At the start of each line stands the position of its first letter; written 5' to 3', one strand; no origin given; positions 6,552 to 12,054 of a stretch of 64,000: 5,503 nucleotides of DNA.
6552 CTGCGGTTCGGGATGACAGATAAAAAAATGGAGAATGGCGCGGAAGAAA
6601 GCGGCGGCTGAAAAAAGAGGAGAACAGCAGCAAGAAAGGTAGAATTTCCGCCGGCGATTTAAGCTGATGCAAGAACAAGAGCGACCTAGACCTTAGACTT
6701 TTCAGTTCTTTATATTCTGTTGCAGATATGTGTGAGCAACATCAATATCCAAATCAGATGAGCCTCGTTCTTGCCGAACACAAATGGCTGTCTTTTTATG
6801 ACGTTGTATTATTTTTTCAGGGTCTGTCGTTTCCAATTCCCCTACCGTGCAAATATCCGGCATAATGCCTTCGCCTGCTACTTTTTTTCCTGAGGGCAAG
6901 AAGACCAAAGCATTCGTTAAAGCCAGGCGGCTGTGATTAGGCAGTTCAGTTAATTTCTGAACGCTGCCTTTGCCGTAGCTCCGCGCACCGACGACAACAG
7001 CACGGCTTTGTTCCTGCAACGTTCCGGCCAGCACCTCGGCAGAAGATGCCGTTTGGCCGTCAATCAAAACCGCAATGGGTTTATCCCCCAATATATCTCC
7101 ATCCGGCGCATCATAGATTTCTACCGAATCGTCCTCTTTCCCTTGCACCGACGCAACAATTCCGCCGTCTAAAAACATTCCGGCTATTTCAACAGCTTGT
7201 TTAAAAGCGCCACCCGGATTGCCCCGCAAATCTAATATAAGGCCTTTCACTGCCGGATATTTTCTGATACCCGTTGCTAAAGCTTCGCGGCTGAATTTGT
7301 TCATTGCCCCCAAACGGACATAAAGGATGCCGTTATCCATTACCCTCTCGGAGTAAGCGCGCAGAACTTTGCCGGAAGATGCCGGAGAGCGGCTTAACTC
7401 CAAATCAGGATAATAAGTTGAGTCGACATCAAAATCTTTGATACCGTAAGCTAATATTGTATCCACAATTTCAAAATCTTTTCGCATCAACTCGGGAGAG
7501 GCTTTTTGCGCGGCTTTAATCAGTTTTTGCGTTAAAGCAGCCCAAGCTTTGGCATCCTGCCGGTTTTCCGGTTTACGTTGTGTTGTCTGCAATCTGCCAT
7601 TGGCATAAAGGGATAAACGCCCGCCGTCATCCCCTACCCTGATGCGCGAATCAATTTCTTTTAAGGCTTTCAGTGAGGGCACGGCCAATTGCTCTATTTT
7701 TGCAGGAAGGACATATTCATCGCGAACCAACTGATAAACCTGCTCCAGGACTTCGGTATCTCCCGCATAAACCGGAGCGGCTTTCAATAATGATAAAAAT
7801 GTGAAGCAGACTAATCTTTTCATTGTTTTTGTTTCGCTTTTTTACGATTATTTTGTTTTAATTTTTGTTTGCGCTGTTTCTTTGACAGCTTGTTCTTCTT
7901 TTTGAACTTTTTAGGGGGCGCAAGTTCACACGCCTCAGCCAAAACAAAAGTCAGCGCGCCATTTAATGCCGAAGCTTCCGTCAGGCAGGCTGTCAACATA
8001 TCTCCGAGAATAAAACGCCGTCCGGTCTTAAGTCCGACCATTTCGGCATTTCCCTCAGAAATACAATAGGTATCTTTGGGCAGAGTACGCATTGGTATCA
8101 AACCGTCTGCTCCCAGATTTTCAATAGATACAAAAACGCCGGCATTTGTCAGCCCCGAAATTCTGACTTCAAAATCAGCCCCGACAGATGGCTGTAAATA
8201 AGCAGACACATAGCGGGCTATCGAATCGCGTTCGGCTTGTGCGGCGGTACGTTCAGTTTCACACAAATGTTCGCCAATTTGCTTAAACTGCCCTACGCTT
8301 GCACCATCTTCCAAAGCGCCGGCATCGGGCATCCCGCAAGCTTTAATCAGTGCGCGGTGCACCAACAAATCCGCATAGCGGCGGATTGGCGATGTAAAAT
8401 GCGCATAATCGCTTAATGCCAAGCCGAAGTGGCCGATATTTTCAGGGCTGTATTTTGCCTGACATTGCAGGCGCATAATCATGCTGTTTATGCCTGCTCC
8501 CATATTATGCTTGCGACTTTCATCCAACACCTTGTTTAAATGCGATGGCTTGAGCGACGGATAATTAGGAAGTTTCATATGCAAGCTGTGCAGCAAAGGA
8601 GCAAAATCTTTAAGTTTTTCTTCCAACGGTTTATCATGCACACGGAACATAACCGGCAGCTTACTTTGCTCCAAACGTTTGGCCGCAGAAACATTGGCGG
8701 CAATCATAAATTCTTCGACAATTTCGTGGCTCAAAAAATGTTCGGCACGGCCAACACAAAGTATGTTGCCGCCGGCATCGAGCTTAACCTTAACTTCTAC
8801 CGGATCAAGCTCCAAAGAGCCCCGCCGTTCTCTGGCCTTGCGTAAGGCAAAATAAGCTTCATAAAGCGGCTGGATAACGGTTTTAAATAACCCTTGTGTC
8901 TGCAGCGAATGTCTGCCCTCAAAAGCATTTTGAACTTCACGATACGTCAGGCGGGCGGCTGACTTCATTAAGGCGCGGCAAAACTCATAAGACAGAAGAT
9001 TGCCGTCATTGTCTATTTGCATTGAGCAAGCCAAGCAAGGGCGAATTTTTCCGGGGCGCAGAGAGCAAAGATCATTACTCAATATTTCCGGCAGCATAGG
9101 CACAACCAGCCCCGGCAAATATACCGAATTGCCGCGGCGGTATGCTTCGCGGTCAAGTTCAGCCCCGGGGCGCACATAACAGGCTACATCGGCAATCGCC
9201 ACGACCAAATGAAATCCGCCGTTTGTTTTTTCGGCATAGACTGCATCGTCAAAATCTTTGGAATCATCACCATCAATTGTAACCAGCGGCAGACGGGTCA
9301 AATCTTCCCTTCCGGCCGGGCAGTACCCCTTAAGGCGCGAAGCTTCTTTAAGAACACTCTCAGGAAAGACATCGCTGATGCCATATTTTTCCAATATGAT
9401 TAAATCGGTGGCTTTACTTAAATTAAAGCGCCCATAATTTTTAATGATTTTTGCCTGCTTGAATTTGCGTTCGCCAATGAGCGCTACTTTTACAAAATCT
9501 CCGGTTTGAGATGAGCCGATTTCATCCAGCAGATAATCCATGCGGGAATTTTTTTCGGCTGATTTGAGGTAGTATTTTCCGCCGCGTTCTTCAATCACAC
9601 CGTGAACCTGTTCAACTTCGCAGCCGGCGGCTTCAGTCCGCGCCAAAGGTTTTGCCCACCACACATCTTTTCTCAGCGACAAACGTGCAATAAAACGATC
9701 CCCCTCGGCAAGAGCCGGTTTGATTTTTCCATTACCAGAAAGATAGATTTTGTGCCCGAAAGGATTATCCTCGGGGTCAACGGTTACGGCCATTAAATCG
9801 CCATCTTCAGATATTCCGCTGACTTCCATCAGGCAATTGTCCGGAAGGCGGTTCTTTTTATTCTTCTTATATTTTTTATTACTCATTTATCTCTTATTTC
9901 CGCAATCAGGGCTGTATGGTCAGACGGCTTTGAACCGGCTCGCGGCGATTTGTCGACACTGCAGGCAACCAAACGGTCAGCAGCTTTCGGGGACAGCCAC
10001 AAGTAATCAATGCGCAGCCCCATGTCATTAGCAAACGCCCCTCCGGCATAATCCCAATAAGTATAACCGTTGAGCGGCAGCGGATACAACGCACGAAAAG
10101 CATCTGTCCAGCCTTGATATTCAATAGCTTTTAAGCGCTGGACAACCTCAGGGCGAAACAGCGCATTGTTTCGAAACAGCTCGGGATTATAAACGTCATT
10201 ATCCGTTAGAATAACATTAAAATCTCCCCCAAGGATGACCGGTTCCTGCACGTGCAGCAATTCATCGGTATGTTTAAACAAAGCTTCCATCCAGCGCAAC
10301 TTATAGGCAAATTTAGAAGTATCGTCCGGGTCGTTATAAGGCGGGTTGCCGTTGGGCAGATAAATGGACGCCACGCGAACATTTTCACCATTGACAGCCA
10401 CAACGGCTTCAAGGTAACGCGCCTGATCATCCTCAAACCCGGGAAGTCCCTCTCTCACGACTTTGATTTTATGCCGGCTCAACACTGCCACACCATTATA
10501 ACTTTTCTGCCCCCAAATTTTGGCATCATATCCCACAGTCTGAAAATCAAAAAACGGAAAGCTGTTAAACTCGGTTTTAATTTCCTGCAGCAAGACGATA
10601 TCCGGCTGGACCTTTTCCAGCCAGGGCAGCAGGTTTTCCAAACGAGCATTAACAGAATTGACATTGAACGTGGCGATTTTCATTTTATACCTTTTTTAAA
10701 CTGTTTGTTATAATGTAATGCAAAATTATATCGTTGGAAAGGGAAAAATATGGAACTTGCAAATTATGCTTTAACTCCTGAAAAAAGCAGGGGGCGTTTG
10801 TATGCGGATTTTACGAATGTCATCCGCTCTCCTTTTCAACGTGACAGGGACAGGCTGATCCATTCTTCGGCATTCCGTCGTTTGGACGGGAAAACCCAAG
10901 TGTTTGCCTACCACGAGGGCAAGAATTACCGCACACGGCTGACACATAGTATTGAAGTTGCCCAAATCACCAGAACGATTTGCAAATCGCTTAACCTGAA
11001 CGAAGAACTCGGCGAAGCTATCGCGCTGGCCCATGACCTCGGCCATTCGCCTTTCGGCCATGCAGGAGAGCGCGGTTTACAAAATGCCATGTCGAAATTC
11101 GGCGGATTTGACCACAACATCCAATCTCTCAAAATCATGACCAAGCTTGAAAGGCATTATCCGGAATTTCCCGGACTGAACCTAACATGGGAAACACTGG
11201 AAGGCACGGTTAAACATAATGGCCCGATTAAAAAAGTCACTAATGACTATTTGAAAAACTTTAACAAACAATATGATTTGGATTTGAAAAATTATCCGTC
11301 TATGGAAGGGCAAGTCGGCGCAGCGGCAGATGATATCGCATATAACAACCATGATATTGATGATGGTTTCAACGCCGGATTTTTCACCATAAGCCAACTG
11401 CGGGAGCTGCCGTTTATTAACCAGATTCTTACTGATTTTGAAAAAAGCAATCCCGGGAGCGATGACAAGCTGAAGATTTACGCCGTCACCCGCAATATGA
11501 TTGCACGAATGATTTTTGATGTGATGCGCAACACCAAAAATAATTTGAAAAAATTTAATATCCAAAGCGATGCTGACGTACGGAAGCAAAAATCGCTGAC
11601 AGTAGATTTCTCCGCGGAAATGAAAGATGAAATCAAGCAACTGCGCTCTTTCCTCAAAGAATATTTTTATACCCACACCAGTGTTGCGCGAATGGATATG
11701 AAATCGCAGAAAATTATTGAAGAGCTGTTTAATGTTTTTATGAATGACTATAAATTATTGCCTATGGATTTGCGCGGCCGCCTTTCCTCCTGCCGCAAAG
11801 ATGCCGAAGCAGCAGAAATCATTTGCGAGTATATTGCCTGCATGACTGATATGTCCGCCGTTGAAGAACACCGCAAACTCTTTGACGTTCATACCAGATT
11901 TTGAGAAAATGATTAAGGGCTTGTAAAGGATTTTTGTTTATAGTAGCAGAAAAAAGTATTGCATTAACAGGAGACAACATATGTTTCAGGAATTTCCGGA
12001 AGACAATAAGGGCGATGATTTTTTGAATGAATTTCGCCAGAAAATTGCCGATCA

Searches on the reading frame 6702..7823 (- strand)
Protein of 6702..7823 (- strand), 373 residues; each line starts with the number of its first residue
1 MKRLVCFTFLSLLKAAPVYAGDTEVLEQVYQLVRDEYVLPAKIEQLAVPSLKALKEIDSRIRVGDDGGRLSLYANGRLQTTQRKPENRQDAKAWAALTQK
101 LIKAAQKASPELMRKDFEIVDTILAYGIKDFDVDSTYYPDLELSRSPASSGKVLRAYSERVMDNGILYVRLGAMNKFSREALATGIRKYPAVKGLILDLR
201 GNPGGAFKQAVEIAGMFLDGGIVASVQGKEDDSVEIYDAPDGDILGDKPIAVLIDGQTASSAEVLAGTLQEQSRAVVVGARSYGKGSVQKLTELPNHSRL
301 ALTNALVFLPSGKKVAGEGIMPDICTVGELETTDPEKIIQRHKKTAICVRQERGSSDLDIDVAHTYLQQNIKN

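Call 25: search_protein_families(library=ncbifam, proteins=[window:6702-7823:-], max_evalue=1e-20)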
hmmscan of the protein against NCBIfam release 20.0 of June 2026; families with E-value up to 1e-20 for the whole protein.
window:6702-7823:- (373 aa): 9 families
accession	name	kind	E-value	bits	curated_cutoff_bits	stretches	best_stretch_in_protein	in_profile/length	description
TIGR00225.1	prc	subfamily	1.1e-41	143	218.6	1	159-326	146-314/335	C-terminal processing peptidase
NF045589.1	Cterm_S41_CtpB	exception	1.7e-38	132.4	633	1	162-325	216-379/416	carboxyl-terminal processing protease CtpB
NF045590.1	Cterm_S41_CtpC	exception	3.1e-38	131.7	665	1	156-345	208-395/418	carboxyl-terminal processing protease CtpC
TIGR03900.1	prc_long_Delta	hypoth_equivalog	1.6e-36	125.7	660.95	1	158-339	231-410/973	MXAN_5808 family serine peptidase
NF045588.1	Cterm_S41_CtpA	exception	1.6e-34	119.5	625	1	140-326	190-376/401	carboxyl-terminal processing protease CtpA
NF051464.1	tail_spec_CT441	exception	6e-30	104.5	700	1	186-332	382-531/645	tail-specific protease Tsp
NF052377.1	lmo1851_S41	exception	1.1e-29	103.4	725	1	161-324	201-365/468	lmo1851 family serine protease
NF045591.1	Cterm_S41_CtpZ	exception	9.7e-29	100.3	525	1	190-325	240-373/403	carboxyl-terminal processing protease CtpZ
NF008388.1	PRK11186.1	exception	9.4e-22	77.1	825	1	191-293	384-485/663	carboxy terminal-processing peptidase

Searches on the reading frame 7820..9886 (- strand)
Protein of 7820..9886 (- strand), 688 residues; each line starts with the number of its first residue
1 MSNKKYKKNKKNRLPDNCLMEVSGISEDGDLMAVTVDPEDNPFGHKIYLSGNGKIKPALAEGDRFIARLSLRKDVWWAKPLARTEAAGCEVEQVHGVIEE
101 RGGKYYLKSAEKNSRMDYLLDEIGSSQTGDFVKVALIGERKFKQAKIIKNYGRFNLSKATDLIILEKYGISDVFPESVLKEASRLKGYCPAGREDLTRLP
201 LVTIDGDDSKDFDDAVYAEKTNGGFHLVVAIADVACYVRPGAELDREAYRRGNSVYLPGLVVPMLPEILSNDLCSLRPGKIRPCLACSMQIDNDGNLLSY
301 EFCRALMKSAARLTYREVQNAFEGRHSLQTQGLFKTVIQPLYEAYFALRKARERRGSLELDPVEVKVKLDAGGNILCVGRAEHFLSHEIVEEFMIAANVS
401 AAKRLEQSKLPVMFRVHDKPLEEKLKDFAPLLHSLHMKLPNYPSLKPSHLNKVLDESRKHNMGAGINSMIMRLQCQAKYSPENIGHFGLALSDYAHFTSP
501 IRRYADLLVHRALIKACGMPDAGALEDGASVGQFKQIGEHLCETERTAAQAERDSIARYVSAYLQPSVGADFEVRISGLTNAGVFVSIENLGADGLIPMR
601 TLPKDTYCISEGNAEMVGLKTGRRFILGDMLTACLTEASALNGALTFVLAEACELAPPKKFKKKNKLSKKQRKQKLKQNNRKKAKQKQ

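Call 25: search_protein_families(library=ncbifam, proteins=[window:7820-9886:-], max_evalue=1e-20)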
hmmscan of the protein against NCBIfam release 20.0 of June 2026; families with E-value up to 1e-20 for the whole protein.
window:7820-9886:- (688 aa): 5 families
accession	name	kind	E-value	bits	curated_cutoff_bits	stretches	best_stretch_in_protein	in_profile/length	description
TIGR02063.1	RNase_R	equivalog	4.5e-171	570.7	597.85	1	90-650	135-710/711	ribonuclease R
TIGR00358.1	3_prime_RNase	superfamily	2.7e-132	442.3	368.6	1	159-638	157-645/657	VacB/RNase II family 3'-5' exoribonuclease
NF008648.0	PRK11642.1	equivalog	1.1e-114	384.5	982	1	146-685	209-759/813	ribonuclease R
NF003455.0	PRK05054.1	equivalog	4.1e-76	256.5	542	1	145-639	145-633/645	exoribonuclease II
TIGR02062.1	RNase_B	equivalog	2.2e-68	230.8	641.9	1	192-639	189-636/646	exoribonuclease II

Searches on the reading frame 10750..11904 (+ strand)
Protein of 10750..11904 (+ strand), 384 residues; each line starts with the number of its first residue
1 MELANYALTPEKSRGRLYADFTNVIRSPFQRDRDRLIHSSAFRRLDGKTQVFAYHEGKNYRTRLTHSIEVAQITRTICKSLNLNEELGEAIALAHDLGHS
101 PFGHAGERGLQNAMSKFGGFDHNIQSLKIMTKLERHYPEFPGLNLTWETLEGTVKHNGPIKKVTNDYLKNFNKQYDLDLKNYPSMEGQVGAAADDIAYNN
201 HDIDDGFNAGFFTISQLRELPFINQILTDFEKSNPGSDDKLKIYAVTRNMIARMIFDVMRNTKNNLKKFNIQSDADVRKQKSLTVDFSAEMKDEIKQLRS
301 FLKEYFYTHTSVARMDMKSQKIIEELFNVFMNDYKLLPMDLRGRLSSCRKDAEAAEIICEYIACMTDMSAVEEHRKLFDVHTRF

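Call 25: search_protein_families(library=ncbifam, proteins=[window:10750-11904:+], max_evalue=1e-20)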
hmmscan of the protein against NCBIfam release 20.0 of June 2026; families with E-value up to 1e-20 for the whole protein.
window:10750-11904:+ (384 aa): 11 families
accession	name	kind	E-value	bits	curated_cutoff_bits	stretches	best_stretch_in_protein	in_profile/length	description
NF002328.0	PRK01286.1-3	equivalog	6.9e-133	443.5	467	1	2-381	14-400/404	deoxyguanosinetriphosphate triphosphohydrolase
NF002326.0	PRK01286.1-1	equivalog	1.4e-128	429.4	390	1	2-381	8-376/379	deoxyguanosinetriphosphate triphosphohydrolase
NF002330.0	PRK01286.1-5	equivalog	6.2e-114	381.1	511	1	3-378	2-376/384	deoxyguanosinetriphosphate triphosphohydrolase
TIGR01353.1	dGTP_triPase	subfamily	1e-91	308.4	152.35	1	26-378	2-388/389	dGTP triphosphohydrolase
NF002327.0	PRK01286.1-2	equivalog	1.1e-84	284.5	393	1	3-378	16-337/345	deoxyguanosinetriphosphate triphosphohydrolase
NF041026.1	antiphage_dGTPase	exception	5.1e-74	249.9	400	2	23-170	13-170/425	anti-phage deoxyguanosine triphosphatase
NF003701.1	PRK05318.1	subfamily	6.9e-62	209.7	383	1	25-172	16-174/426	anti-phage deoxyguanosine triphosphatase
NF002829.0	PRK03007.1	equivalog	9.5e-62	209.3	385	1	22-229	26-247/425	deoxyguanosinetriphosphate triphosphohydrolase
NF002329.0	PRK01286.1-4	equivalog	2.3e-61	207.9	494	1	3-377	15-334/342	deoxyguanosinetriphosphate triphosphohydrolase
NF002205.0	PRK01096.1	equivalog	1.2e-37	130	439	1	11-164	10-195/444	deoxyguanosinetriphosphate triphosphohydrolase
NF003429.0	PRK04926.1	equivalog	1.3e-27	96.8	405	0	24-112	27-134/500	dGTPase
